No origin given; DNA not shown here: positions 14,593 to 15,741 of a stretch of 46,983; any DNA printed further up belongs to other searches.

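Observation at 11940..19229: Six uncharacterised envelope proteins chained in one unit to Sco-YcnI-CopC/CopD (10-gene candidate copper-handling system)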

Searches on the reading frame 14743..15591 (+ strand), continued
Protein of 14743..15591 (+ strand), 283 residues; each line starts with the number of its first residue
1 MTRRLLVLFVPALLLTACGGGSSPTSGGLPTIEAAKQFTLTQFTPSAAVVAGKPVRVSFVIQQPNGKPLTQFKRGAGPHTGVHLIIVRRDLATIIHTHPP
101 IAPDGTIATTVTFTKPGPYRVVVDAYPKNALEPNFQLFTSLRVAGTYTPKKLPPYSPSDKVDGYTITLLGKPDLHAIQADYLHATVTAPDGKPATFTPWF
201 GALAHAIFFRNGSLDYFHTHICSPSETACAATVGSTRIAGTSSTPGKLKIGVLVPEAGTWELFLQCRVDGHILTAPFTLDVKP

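Call 62: find_encoding_contigs(protein=P0466, flank=10000, max_places=2)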
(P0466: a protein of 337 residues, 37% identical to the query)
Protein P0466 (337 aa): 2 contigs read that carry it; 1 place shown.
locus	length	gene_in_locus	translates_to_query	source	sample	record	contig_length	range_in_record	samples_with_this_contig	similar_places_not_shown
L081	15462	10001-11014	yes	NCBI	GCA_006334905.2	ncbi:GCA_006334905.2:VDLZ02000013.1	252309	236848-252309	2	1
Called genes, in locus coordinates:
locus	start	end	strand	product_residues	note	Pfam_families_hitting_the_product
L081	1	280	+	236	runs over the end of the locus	PF13796:Sensor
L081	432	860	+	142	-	PF00383:dCMP_cyt_deam_1, PF14437:MafB19-deam, PF14439:Bd3614-deam (weak)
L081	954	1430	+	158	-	PF24172:CdiI_ImmP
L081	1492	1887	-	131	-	-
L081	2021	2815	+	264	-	PF01381:HTH_3, PF12844:HTH_19, PF13560:HTH_31, PF19054:DUF5753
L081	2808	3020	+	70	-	PF04149:DUF397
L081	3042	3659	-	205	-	PF00753:Lactamase_B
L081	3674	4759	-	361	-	PF08240:ADH_N, PF16912:Glu_dehyd_C (weak), PF00107:ADH_zinc_N, PF13602:ADH_zinc_N_2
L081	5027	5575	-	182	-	-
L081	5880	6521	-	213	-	-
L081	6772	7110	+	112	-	-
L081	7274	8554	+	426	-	-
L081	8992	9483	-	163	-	PF14342:DUF4396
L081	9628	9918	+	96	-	PF00403:HMA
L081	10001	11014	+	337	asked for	PF13115:YtkA (faint)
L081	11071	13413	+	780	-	PF00403:HMA, PF00122:E1-E2_ATPase, PF00702:Hydrolase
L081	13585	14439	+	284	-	PF01370:Epimerase (weak), PF05368:NmrA, PF13460:NAD_binding_10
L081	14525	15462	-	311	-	PF01548:DEDD_Tnp_IS110, PF02371:Transposase_20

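Call 63: find_encoding_contigs(protein=P0511, flank=8000, max_places=2)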
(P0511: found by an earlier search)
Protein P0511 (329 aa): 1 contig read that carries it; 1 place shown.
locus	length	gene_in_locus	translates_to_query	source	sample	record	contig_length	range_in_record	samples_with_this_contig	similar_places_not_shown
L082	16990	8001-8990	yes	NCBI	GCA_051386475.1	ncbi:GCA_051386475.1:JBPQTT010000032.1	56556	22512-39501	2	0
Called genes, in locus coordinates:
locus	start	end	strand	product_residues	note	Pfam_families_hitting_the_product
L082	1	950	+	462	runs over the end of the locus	PF00291:PALP, PF00571:CBS (faint)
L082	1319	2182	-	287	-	PF13560:HTH_31, PF17765:MLTR_LBD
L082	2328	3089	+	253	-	PF00106:adh_short, PF01370:Epimerase (weak), PF08659:KR, PF13561:adh_short_C2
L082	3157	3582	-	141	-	-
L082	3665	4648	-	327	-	PF01435:Peptidase_M48 (weak)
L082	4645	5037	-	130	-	PF03965:Penicillinase_R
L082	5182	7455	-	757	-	PF00403:HMA, PF00122:E1-E2_ATPase, PF00702:Hydrolase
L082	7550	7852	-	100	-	PF00403:HMA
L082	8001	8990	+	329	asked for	-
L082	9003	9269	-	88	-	PF14246:TetR_C_7 (weak)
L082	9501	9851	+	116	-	PF00507:Oxidored_q4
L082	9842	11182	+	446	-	-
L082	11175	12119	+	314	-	PF00146:NADHdh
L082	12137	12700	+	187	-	PF00499:Oxidored_q3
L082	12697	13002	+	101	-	PF00420:Oxidored_q2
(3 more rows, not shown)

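Call 64: find_encoding_contigs(protein=P0513, flank=8000, max_places=2)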
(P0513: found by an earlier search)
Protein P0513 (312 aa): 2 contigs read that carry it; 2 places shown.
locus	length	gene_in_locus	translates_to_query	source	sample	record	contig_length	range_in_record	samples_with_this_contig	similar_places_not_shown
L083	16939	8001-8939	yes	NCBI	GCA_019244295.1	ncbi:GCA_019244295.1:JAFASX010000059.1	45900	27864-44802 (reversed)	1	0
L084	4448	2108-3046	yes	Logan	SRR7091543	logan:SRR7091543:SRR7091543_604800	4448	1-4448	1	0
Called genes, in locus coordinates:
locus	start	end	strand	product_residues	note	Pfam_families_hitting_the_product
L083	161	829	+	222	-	PF01596:Methyltransf_3, PF01135:PCMT (weak), PF13847:Methyltransf_31 (weak), PF13578:Methyltransf_24, PF13649:Methyltransf_25 (faint)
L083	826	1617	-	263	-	PF14011:ESX-1_EspG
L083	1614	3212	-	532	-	-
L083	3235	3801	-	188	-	PF00934:PE (weak)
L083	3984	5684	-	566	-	PF00672:HAMP (weak), PF00512:HisKA, PF02518:HATPase_c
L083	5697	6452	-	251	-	PF00072:Response_reg, PF00486:Trans_reg_C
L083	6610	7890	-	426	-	PF00994:MoCF_biosynth, PF02464:CinA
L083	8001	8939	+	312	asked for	-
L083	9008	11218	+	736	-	PF00403:HMA, PF00122:E1-E2_ATPase, PF00702:Hydrolase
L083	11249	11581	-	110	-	PF01402:RHH_1 (weak)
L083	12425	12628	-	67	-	-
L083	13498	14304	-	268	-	PF13367:PrsW-protease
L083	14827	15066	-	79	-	-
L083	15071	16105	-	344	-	PF00586:AIRS, PF02769:AIRS_C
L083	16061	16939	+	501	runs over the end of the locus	PF12390:Se-cys_synth_N, PF03841:SelA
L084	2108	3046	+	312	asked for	-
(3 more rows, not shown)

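Call 65: find_encoding_contigs(protein=P0484, flank=8000, max_places=2)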
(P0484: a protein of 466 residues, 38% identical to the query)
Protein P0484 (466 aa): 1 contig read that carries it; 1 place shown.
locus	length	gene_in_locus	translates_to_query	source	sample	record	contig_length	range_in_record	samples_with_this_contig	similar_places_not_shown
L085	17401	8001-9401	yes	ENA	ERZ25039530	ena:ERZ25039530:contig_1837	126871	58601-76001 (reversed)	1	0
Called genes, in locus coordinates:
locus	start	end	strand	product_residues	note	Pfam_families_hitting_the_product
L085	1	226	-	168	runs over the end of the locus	PF05974:DUF892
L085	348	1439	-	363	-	PF01594:AI-2E_transport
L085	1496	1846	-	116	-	PF01740:STAS (weak), PF13466:STAS_2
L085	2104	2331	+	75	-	PF20059:DUF6458 (weak)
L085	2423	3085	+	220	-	PF12840:HTH_20, PF01022:HTH_5, PF12802:MarR_2 (faint), PF00581:Rhodanese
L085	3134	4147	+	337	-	PF00561:Abhydrolase_1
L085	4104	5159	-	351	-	PF01544:CorA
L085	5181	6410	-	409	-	PF00877:NLPC_P60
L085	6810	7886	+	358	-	PF00877:NLPC_P60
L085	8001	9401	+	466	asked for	PF14342:DUF4396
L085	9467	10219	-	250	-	PF00583:Acetyltransf_1 (faint)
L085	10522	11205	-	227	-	-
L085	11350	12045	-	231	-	PF14329:DUF4386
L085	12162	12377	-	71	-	PF27539:Y2318_C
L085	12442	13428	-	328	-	PF00890:FAD_binding_2 (weak), PF01134:GIDA (faint), PF01266:DAO (faint), PF03486:HI0933_like (faint), PF05834:Lycopene_cycl (faint), PF07992:Pyr_redox_2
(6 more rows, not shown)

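Call 69: search_protein_families(library=pfam, alignment_id=A9, max_evalue=0.1)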
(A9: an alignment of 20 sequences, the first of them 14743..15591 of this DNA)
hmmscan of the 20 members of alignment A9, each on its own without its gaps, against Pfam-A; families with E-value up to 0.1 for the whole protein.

A. member 1, window:14743-15591:+ (283 aa): 1 family
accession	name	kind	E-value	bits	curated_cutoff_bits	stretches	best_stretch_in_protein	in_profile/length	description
PF13115.11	YtkA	-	0.05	14.7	25.9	0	104-123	65-84/85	YtkA-like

B. families by the number of members that match (of 20 scanned): 4 families
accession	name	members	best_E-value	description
PF13115.11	YtkA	3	3.6e-06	YtkA-like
PF25275.1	Golvesin_C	2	0.0024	Golvesin C-terminal domain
PF14342.11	DUF4396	1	1.6e-39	Domain of unknown function (DUF4396)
PF03450.22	CO_deh_flav_C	1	0.023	CO dehydrogenase flavoprotein C-terminal domain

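Call 71: search_dna_similar(query=window:14743-15591:+, collection=plasmids, mode=protein, max_evalue=0.001, max_rows=15)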
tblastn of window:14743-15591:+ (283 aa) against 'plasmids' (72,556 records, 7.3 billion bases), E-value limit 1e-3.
Records with a match: 119; places in all: 124; records where one place covers at least 80% of the query: 84.
Best place of each record, by identity: <60% 119.
By first word of the organism name: Rhodococcus 21; Hymenobacter 19; Streptomyces 11; Priestia 10; Mycolicibacterium 4; Nostoc 4; Tsukamurella 3; Arthrobacter 3; Natrinema 3; Gordonia 3; and 29 more.
By predicted mobility (MOB-suite, as given by PLSDB): non-mobilizable 71; mobilizable 33; conjugative 15.
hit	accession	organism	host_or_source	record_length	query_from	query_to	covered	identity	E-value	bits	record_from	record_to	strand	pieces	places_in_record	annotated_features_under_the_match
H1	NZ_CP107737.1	Streptomyces longwoodensis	-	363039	38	279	86%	35.4%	2e-25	112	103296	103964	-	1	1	hypothetical protein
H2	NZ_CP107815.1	Streptomyces longwoodensis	-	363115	38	279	86%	35.4%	2e-25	112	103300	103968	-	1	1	hypothetical protein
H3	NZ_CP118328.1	Rhodococcus sp. DK17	pure culture,crude oil-contaminated soil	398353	38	279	86%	35.2%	8e-23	105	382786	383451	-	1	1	hypothetical protein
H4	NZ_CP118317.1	Rhodococcus sp. DK180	pure culture,crude oil-contaminated soil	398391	38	279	86%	35.2%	8e-23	105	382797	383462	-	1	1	hypothetical protein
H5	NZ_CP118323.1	Rhodococcus sp. DK176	pure culture,crude oil-contaminated soil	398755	38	279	86%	35.2%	8e-23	105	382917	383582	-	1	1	hypothetical protein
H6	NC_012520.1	Rhodococcus opacus B4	-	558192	46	279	83%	35.4%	3e-24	108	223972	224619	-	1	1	hypothetical protein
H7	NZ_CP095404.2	Rhodococcus opacus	Whole organism,nitrophenolics and ...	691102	46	279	83%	35.4%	3e-24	108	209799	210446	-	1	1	hypothetical protein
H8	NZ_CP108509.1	Streptomyces sp. NBC_01237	-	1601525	38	279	86%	34.2%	2e-24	109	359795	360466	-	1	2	none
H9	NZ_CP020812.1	Mycobacterium dioxanotrophicus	Single cell,river sediment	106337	41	282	86%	34.0%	2e-26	115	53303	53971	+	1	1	hypothetical protein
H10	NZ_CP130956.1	Rhodococcus opacus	cell culture,Sod-podzolic soil ...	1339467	46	279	83%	35.2%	1e-23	107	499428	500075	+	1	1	none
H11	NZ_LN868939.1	Nocardia farcinica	not known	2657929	46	279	83%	34.9%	1e-19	96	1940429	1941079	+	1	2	none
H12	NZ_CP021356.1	Rhodococcus oxybenzonivorans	river sediment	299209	46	279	83%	34.7%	2e-22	104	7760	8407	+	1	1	hypothetical protein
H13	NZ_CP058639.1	Rhodococcus sp. ZPP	cell culture,soil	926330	46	279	83%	34.7%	2e-22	103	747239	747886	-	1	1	hypothetical protein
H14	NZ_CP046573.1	Rhodococcus sp. WAY2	cell culture,bacterial consortium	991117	46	279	83%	34.7%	2e-21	101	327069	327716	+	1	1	hypothetical protein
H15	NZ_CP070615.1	Rhodococcus pseudokoreensis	cell culture,rhizosphere of apple ...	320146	46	279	83%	34.3%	1e-22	104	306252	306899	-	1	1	hypothetical protein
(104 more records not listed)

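Call 76: get_annotated_region(hit=H9, flank=6000)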
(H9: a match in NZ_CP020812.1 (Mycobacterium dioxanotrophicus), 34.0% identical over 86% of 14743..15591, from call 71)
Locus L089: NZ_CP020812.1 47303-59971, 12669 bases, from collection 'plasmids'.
description: Mycobacterium dioxanotrophicus strain PH-06 plasmid unnamed3, complete sequence
organism: Mycobacterium dioxanotrophicus (NCBI taxid 482462)
taxonomy: Bacteria; Actinomycetota; Actinomycetes; Mycobacteriales; Mycobacteriaceae; Mycobacterium; Mycobacterium dioxanotrophicus
host: -; source: Single cell,river sediment; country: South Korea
typing (MOB-suite, as given by PLSDB): non-mobilizable; replicon rep_cluster_1561
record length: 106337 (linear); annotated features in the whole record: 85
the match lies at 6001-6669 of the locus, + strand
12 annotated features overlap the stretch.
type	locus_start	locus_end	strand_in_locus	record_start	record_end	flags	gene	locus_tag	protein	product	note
CDS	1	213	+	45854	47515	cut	-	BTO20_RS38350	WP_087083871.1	helix-turn-helix domain-containing protein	-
CDS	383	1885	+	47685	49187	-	-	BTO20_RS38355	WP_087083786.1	aldehyde dehydrogenase family protein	-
CDS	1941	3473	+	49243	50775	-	-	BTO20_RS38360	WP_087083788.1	AMP-binding protein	-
CDS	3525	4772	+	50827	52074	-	-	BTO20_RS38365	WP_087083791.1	GAF domain-containing protein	-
CDS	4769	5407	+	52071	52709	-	sigC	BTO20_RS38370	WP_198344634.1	RNA polymerase sigma factor SigC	-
CDS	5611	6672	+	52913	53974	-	-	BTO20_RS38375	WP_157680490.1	hypothetical protein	-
CDS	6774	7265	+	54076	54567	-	-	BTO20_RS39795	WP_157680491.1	hypothetical protein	-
CDS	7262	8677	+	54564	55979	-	-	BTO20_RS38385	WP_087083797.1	hypothetical protein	-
CDS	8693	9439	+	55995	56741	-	-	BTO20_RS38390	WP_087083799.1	zf-HC2 domain-containing protein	-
CDS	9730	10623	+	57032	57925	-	-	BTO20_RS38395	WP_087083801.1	methane monooxygenase/ammonia monooxygenase subunit C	-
CDS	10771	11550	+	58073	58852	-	-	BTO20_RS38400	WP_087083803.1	methane monooxygenase/ammonia monooxygenase subunit A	-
CDS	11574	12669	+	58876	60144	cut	-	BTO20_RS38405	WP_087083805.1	methane monooxygenase/ammonia monooxygenase subunit B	-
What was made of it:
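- sigC … copper membrane monooxygenase in Mycobacterium dioxanotrophicus (call 76).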

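Call 77: get_annotated_region(hit=H3, flank=6000)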
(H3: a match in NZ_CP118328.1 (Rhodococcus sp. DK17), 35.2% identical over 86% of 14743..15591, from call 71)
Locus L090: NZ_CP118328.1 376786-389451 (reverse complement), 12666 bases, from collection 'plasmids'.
description: Rhodococcus sp. DK17 plasmid pDK1, complete sequence
organism: Rhodococcus sp. DK17 (NCBI taxid 186196)
taxonomy: Bacteria; Actinomycetota; Actinomycetes; Mycobacteriales; Nocardiaceae; Rhodococcus; Rhodococcus sp. DK17
host: -; source: pure culture,crude oil-contaminated soil; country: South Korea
typing (MOB-suite, as given by PLSDB): non-mobilizable; replicon rep_cluster_313
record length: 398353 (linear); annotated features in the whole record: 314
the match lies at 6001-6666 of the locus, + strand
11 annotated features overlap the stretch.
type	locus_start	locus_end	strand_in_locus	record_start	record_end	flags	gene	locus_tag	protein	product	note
CDS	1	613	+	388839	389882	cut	-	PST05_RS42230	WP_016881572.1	MBL fold metallo-hydrolase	-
CDS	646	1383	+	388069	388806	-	-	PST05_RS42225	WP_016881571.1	hypothetical protein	-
CDS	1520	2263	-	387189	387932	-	-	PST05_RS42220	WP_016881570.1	hypothetical protein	-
CDS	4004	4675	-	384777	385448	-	-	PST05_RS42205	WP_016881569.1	M23 family metallopeptidase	GO:0006508 - proteolysis [Evidence IEA]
CDS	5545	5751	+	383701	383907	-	-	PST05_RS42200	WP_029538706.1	heavy metal-associated domain-containing protein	-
CDS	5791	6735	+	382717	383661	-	-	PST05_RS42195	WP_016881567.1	hypothetical protein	-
CDS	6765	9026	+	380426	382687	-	-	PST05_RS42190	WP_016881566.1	heavy metal translocating P-type ATPase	GO:0006812 - monoatomic cation transport [Evidence IEA]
CDS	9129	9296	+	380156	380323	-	-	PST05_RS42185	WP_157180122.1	hypothetical protein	-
CDS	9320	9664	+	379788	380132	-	-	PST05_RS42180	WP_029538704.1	metal-sensitive transcriptional regulator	-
CDS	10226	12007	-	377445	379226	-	-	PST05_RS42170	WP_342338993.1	reverse transcriptase domain-containing protein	-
CDS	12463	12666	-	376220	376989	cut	-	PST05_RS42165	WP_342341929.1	IS5 family transposase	-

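Call 78: get_annotated_region(hit=H1, flank=6000)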
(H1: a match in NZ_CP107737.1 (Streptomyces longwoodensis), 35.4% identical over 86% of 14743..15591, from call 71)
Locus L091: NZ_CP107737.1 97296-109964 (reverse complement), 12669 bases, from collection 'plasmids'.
description: Streptomyces longwoodensis strain NBC 00630 plasmid unnamed2, complete sequence
organism: Streptomyces longwoodensis (NCBI taxid 68231)
taxonomy: Bacteria; Actinomycetota; Actinomycetes; Kitasatosporales; Streptomycetaceae; Streptomyces; Streptomyces longwoodensis
host: -; source: -; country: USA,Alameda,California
typing (MOB-suite, as given by PLSDB): non-mobilizable
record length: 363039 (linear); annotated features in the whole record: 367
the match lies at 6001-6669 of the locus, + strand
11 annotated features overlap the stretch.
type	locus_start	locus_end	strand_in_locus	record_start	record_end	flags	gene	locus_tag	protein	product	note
CDS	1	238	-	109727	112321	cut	-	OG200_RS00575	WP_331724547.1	site-specific integrase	GO:0015074 - DNA integration [Evidence IEA]; GO:0006310 - DNA recombination [Evidence IEA]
CDS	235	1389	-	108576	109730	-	-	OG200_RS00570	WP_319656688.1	tyrosine-type recombinase/integrase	GO:0015074 - DNA integration [Evidence IEA]; GO:0006310 - DNA recombination [Evidence IEA]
CDS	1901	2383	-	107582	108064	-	-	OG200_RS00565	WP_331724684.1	DUF6884 domain-containing protein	-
CDS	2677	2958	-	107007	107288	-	-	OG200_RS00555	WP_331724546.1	metal-sensitive transcriptional regulator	-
CDS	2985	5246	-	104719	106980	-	-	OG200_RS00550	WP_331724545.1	heavy metal translocating P-type ATPase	GO:0006812 - monoatomic cation transport [Evidence IEA]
CDS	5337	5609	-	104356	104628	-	-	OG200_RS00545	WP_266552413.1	heavy-metal-associated domain-containing protein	-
CDS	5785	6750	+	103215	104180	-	-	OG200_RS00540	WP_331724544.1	hypothetical protein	-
CDS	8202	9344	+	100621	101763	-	-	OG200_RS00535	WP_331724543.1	PLP-dependent cysteine synthase family protein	-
CDS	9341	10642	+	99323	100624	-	-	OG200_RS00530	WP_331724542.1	MFS transporter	GO:0055085 - transmembrane transport [Evidence IEA]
CDS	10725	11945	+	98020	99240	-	-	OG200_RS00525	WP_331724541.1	DUF1015 domain-containing protein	-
CDS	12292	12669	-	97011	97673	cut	-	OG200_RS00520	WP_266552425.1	hypothetical protein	-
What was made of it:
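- copZ-X-copA(-csoR) in Streptomyces, Rhodococcus and Pseudonocardia (calls 62-64, 77, 78).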

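Call 81: search_protein_families(library=pfam, proteins=[L089:6774-7262:+, L089:7262-8674:+, L089:5611-6669:+, L090:5791-6732:+, L071:11046-11759:+, L049:11793-12254:+, L081:8995-9483:-], max_evalue=0.01)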
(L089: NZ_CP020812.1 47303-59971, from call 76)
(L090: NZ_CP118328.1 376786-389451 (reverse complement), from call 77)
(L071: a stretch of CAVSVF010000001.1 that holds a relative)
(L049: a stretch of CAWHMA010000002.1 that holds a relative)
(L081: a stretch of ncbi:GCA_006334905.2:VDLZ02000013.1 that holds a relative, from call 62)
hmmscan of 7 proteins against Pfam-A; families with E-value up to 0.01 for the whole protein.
L089:6774-7262:+ (163 aa): 0 families

L089:7262-8674:+ (471 aa): 0 families

L089:5611-6669:+ (353 aa): 0 families

L090:5791-6732:+ (314 aa): 0 families

L071:11046-11759:+ (238 aa): 2 families
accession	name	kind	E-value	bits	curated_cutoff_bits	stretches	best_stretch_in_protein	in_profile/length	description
PF13462.12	Thioredoxin_4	-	3.6e-19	70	23.2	1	62-217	6-151/165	Thioredoxin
PF01323.26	DSBA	-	0.00023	21.4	25.6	1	115-234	79-190/191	DSBA-like thioredoxin domain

L049:11793-12254:+ (154 aa): 1 family
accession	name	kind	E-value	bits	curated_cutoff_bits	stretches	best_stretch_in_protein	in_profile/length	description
PF07884.19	VKOR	-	2.6e-23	83.1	27.5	1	25-143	2-133/134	Vitamin K epoxide reductase family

L081:8995-9483:- (163 aa): 1 family
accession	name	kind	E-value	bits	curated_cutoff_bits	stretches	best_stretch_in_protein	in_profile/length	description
PF14342.11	DUF4396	-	2.8e-40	138.4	27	1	21-152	2-140/141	Domain of unknown function (DUF4396)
